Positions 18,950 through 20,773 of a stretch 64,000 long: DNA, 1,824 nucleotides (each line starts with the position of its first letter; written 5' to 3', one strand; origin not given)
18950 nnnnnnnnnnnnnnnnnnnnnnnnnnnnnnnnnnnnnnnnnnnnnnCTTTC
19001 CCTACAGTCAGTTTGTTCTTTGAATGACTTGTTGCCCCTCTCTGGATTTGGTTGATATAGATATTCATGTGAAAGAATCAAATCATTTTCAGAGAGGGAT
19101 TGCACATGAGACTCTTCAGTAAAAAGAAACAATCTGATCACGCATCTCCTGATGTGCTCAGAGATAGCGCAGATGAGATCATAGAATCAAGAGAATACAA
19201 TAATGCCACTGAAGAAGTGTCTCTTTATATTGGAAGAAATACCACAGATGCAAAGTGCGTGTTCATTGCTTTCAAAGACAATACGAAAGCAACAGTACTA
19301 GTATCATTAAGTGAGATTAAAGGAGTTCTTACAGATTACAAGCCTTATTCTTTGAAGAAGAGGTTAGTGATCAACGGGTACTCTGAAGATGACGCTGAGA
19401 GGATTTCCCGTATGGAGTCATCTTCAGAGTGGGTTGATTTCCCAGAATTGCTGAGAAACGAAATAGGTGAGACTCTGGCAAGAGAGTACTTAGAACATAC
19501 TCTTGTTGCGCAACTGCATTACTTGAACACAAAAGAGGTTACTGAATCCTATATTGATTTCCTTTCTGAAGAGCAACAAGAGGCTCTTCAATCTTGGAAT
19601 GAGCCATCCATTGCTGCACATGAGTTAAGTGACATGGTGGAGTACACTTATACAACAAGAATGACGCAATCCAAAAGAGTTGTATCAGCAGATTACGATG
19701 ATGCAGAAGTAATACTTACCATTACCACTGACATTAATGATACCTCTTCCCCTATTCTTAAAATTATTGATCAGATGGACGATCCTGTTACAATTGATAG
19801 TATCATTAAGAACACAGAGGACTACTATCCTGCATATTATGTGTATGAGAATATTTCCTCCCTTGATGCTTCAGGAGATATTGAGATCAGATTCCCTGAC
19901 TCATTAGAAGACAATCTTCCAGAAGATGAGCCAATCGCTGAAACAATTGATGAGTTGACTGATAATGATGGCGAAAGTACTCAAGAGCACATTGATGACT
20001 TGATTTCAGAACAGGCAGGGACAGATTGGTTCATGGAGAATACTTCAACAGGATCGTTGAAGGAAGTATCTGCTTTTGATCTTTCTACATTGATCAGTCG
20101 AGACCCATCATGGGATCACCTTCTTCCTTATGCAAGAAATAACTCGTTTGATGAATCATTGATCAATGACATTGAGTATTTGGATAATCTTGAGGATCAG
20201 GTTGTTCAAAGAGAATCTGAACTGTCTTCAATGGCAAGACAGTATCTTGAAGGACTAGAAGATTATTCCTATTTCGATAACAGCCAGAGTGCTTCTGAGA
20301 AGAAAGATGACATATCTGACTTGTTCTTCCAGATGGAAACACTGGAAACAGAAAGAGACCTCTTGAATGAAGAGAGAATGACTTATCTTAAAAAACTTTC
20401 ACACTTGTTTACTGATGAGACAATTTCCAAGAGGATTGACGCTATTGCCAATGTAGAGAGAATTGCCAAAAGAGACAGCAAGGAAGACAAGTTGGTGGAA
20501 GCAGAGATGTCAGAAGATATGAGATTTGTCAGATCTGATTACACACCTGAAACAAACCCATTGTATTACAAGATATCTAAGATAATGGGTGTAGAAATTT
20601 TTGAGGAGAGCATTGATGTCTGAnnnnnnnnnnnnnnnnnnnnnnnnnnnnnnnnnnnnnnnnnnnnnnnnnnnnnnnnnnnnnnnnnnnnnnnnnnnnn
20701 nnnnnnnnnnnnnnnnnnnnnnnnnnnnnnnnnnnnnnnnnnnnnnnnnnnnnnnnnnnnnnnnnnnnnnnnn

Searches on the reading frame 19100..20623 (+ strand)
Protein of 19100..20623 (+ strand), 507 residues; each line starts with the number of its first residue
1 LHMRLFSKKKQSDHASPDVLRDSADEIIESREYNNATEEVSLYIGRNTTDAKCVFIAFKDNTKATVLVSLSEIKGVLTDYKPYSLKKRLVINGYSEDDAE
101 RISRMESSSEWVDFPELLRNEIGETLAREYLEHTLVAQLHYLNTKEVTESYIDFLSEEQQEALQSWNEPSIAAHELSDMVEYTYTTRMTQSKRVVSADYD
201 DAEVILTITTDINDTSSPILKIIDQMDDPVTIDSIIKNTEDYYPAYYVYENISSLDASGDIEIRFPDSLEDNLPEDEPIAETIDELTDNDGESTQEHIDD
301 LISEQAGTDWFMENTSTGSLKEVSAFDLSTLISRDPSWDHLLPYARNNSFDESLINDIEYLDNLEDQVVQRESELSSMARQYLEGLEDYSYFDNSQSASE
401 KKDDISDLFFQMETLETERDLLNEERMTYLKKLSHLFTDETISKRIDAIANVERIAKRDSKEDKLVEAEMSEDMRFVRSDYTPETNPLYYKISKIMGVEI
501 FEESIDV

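Call 8: search_protein_families(library=phrogs, proteins=[window:19100-20623:+], max_evalue=0.00001)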
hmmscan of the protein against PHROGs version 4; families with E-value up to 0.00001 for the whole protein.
window:19100-20623:+ (507 aa): 0 families

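Call 75: search_protein_families(library=pfam, proteins=[window:19100-20623:+], max_evalue=0.001)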
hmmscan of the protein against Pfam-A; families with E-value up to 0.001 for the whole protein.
window:19100-20623:+ (507 aa): 0 families

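Call 119: search_solved_structures(query=window:19100-20623:+, max_evalue=0.01)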
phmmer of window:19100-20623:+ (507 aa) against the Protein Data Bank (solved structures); distinct sequences matched with E-value up to 0.01: 0.
